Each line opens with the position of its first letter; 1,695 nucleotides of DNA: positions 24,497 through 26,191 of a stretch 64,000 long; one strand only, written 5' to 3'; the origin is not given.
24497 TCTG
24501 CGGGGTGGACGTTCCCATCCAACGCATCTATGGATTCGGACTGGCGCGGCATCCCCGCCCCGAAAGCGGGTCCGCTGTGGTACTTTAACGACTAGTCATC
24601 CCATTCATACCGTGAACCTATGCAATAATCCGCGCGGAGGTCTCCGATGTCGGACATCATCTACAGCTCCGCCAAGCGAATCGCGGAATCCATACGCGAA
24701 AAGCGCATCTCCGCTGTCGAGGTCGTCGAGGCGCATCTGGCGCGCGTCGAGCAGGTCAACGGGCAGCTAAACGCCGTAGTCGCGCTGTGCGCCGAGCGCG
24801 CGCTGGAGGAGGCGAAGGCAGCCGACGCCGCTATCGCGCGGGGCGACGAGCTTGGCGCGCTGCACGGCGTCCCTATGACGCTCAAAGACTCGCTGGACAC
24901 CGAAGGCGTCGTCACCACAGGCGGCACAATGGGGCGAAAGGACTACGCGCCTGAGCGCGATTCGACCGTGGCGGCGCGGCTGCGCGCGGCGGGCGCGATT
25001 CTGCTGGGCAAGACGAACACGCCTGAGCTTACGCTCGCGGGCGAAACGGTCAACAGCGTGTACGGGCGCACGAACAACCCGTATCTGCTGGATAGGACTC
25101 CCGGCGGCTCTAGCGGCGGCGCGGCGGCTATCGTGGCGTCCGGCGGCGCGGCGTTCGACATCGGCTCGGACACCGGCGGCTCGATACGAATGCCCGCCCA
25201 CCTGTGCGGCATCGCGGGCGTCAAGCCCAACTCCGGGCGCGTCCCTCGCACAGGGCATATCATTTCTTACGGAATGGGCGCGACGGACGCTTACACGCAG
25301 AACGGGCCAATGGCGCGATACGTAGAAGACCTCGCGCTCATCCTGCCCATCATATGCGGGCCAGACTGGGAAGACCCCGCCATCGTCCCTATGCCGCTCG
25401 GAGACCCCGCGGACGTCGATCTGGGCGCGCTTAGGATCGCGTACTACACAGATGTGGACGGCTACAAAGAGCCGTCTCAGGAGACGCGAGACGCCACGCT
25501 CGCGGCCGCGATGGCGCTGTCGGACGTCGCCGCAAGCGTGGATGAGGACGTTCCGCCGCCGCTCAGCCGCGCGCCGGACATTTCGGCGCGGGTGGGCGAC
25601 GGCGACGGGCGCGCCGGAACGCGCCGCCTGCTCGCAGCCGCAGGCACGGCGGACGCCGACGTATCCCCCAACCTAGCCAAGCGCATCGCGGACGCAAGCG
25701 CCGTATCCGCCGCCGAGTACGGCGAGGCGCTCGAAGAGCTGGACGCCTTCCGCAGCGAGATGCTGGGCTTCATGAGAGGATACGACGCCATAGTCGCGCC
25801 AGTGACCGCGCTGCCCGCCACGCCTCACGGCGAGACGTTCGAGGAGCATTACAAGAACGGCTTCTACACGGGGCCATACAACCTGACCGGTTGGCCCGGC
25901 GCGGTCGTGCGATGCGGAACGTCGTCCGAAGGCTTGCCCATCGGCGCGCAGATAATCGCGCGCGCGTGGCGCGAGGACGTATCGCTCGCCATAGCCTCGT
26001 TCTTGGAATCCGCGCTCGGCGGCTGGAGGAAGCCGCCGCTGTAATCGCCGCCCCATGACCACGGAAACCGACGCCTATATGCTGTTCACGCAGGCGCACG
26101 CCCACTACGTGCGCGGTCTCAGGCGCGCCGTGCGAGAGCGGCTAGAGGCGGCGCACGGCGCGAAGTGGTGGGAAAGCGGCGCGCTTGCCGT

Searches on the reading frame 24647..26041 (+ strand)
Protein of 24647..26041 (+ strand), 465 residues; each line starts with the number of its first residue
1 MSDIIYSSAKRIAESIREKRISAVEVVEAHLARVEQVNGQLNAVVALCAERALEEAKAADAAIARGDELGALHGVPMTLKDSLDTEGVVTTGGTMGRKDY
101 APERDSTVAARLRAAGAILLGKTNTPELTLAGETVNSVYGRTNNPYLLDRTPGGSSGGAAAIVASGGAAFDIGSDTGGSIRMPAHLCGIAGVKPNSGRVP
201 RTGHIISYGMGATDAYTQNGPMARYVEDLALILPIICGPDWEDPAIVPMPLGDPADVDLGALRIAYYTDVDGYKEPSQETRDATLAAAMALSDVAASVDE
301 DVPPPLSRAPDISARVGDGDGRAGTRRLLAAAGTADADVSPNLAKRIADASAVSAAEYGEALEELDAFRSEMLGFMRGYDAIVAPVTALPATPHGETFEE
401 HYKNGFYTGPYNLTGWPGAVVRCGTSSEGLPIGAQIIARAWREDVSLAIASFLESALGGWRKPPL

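Call 4: search_protein_families(library=pfam, proteins=[window:24647-26041:+], max_evalue=1)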
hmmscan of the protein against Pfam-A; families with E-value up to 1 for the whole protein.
window:24647-26041:+ (465 aa): 1 family
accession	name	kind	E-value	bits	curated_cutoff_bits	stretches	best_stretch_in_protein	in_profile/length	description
PF01425.27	Amidase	-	5.8e-107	358.9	27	1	25-444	1-442/445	Amidase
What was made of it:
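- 24647..26044 (+): Upstream neighbour: the third of three tandem amidase genes. Pfam PF01425, E = 5.8e-107 (call 4).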
